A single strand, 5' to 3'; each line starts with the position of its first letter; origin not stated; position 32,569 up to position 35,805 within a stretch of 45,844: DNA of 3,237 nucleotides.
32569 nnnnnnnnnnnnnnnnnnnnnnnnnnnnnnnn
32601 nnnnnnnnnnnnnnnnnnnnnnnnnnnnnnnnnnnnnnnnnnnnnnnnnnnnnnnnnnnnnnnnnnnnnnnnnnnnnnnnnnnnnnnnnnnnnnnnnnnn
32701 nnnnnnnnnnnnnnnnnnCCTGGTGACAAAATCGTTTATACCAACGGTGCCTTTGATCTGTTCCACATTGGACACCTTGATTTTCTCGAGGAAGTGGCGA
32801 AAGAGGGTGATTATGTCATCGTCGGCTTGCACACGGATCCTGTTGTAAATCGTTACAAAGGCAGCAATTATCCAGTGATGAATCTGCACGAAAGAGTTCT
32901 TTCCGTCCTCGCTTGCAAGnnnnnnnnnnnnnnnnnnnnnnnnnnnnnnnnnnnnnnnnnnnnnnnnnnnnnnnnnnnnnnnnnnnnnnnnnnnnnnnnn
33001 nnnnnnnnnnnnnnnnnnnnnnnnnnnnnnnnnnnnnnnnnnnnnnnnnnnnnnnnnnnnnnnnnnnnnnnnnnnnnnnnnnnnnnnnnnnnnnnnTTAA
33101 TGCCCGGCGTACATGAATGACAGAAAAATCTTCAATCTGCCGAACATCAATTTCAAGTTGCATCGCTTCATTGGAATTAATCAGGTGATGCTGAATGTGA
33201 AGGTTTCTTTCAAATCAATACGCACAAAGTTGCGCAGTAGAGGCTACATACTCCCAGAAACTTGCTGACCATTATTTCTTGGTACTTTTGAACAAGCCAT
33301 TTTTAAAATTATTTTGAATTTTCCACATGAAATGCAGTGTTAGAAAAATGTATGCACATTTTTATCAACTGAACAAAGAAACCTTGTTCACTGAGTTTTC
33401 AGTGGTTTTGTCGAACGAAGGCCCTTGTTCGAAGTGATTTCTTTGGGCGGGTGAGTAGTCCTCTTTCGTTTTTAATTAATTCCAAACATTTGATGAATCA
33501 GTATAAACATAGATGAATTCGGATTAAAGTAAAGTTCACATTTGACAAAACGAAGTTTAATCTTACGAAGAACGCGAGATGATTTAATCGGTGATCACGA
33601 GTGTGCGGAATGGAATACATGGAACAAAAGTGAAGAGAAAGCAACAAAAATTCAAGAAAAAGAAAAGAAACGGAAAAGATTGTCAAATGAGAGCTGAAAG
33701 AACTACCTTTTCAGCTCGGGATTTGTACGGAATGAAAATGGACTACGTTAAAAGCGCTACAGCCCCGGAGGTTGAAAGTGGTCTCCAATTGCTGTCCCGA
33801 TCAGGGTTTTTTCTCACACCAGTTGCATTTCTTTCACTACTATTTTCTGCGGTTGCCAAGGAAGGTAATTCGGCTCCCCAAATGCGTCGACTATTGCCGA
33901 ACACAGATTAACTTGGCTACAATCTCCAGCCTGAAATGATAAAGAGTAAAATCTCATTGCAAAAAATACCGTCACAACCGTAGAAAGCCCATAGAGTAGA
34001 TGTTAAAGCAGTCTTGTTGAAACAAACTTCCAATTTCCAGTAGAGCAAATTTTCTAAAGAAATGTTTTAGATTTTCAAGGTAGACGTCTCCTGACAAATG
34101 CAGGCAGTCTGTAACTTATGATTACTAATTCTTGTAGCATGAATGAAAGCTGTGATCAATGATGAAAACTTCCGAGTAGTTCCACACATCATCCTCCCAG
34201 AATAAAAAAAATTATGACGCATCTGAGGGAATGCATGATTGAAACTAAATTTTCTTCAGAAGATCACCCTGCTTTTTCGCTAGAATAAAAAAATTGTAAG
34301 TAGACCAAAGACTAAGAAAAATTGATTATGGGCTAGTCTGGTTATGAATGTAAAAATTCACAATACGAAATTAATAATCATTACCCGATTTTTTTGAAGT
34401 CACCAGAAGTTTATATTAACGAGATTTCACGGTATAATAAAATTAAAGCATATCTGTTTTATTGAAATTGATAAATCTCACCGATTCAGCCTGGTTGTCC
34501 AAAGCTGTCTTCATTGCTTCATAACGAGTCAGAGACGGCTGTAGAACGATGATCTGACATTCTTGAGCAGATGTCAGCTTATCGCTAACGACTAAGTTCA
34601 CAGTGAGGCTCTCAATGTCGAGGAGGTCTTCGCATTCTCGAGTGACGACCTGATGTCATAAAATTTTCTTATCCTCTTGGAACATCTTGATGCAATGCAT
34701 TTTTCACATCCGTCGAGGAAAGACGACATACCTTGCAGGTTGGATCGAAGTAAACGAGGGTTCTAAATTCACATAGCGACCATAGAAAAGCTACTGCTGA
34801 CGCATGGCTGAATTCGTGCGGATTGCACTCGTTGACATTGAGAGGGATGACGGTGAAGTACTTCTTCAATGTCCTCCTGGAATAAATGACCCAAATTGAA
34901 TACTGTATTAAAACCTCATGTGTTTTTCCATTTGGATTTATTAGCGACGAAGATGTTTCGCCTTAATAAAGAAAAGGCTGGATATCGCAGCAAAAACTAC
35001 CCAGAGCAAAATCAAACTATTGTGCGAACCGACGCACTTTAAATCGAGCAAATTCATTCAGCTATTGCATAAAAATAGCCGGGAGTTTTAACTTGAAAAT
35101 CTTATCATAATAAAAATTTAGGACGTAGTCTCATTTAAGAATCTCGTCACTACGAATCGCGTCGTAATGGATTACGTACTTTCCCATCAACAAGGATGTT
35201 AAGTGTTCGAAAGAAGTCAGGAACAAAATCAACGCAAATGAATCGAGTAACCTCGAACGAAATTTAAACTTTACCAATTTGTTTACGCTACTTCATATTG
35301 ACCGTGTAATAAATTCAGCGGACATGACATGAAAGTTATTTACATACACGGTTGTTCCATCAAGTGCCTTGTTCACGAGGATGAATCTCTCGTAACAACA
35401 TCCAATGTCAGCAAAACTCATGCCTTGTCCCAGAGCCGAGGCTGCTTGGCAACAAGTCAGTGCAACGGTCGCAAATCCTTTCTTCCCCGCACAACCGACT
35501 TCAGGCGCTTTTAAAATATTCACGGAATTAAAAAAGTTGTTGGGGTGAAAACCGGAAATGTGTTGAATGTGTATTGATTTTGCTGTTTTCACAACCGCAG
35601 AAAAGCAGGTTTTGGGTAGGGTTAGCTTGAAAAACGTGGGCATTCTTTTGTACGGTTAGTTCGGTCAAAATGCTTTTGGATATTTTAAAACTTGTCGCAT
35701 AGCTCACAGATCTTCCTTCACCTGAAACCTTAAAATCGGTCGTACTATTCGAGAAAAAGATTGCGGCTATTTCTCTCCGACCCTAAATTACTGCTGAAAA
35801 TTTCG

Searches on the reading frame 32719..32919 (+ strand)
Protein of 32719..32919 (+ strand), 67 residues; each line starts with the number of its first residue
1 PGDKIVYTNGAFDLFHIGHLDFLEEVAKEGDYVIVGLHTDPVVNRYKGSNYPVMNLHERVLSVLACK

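Call 39: find_homologous_proteins(query=window:32719-32919:+, max_evalue=1e-10)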
Query seq(67 aa) (67 aa): 142 proteins with E <= 1e-10 among 149 candidates; the best 120 are listed.
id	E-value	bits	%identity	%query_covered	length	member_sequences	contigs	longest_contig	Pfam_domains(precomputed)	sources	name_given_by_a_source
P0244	1.7e-33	131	87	100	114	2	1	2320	PF01467.33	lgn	-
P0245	2.6e-33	130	84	100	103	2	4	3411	PF01467.33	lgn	-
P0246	1.8e-32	128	84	100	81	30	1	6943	PF01467.33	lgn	-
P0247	3.2e-32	127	82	100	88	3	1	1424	PF01467.33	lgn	-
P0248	1.9e-31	124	83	97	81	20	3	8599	PF01467.33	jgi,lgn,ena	-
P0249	2.9e-31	124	81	100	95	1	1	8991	PF01467.33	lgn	-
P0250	5.2e-31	123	81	100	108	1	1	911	PF01467.33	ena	-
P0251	8.2e-31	122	82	100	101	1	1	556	PF01467.33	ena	-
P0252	1.1e-30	122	84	100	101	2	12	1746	PF01467.33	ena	-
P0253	1.2e-30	122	83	100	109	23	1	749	PF01467.33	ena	-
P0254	1.3e-30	122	82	100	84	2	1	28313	PF01467.33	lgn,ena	-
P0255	1.5e-30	122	82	100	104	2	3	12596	PF01467.33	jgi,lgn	jgi:ethanolamine-phosphate cytidylyltransferase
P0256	2.0e-30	121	81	100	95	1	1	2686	PF01467.33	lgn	-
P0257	4.0e-30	120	80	97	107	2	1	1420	PF01467.33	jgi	-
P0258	5.6e-30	120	78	100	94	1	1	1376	PF01467.33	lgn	-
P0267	4.1e-29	117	84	93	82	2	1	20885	PF01467.33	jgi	jgi:ethanolamine-phosphate cytidylyltransferase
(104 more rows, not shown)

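Call 40: find_encoding_contigs(protein=P0244, flank=10000, max_places=4)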
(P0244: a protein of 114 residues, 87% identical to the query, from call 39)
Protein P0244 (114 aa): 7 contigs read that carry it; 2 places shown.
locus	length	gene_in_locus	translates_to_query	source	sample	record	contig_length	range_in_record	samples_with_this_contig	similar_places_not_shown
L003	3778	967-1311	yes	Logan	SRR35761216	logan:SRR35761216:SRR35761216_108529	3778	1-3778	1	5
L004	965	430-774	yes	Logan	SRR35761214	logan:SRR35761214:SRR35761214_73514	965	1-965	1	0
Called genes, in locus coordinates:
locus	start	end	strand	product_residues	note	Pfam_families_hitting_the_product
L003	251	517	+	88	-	PF01467:CTP_transf_like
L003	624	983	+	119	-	-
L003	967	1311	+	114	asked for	PF01467:CTP_transf_like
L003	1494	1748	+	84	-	-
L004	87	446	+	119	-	-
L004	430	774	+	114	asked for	PF01467:CTP_transf_like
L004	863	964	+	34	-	?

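Call 41: find_encoding_contigs(protein=P0245, flank=10000, max_places=4)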
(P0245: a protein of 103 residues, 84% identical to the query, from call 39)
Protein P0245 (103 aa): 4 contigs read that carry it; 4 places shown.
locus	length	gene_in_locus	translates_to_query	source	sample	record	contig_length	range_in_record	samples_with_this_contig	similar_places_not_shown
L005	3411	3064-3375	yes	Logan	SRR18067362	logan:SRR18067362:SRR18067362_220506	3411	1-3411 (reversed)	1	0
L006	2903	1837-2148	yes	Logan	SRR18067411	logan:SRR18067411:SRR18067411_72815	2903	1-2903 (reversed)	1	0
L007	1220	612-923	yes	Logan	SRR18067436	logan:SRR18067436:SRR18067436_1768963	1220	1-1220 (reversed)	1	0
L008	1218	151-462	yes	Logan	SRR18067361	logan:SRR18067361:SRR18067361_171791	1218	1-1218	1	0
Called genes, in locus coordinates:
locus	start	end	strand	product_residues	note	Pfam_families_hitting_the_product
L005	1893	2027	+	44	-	PF01467:CTP_transf_like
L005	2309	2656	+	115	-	PF01467:CTP_transf_like (weak)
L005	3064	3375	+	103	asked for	PF01467:CTP_transf_like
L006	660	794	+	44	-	PF01467:CTP_transf_like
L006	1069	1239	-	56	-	-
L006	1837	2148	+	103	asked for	PF01467:CTP_transf_like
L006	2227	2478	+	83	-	-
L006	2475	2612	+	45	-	-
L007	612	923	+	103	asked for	PF01467:CTP_transf_like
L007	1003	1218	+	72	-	?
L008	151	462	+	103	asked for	PF01467:CTP_transf_like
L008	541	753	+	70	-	-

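Call 44: find_encoding_contigs(protein=P0246, flank=10000, max_places=2)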
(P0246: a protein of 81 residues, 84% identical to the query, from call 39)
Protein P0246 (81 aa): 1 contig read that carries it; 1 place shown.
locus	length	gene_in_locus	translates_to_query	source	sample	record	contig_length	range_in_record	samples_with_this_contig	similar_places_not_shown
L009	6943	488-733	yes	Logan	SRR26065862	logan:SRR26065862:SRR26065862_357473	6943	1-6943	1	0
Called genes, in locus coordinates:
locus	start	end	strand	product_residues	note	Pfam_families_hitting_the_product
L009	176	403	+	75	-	-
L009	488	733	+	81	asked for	PF01467:CTP_transf_like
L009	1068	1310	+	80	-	-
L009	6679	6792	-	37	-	-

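Call 45: find_encoding_contigs(protein=P0267, flank=10000, max_places=2)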
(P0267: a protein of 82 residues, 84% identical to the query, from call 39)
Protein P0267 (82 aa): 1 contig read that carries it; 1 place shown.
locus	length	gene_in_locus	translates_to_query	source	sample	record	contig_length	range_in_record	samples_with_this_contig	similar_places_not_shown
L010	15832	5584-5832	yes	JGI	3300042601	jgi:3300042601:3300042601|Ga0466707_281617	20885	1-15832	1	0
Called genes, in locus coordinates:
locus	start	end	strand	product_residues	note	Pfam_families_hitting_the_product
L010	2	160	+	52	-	?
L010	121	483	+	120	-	-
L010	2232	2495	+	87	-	-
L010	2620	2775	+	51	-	-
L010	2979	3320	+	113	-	-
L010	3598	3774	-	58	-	-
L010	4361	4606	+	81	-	-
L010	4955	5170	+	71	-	-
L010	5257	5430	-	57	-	-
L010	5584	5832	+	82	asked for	PF01467:CTP_transf_like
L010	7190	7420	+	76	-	-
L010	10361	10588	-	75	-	-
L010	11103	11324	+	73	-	-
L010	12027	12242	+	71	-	-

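Call 46: find_encoding_contigs(protein=P0254, flank=10000, max_places=2)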
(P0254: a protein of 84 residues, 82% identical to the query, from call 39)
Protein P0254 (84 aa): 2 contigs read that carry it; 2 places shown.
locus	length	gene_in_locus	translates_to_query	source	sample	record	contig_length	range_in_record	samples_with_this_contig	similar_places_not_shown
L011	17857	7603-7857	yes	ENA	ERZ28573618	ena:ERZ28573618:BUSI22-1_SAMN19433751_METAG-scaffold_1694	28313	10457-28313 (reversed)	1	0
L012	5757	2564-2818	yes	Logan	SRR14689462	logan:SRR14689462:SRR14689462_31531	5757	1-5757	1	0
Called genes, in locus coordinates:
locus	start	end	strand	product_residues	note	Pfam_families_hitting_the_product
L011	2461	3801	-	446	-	PF01150:GDA1_CD39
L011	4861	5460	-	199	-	-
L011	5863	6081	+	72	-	-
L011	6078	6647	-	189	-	-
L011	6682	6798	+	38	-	PF01467:CTP_transf_like (weak)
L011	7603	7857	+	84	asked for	PF01467:CTP_transf_like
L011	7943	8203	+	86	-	-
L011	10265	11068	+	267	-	PF00089:Trypsin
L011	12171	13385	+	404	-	PF01030:Recep_L_domain, PF00757:Furin-like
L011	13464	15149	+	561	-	PF01030:Recep_L_domain, PF00041:fn3 (faint)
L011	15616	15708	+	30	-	-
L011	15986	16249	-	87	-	-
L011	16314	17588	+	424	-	PF08174:Anillin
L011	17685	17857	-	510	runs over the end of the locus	PF01139:RtcB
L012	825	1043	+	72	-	-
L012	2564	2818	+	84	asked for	PF01467:CTP_transf_like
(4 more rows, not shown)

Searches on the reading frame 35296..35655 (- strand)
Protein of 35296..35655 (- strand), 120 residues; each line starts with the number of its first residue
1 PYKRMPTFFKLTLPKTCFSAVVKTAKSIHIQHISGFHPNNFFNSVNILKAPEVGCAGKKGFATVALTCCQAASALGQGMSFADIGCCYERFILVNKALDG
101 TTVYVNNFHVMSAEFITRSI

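Call 13: search_protein_families(library=pfam, max_evalue=0.1, proteins=[window:35296-35655:-])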
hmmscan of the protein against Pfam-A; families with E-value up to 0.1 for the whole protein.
seq(120 aa): 0 families
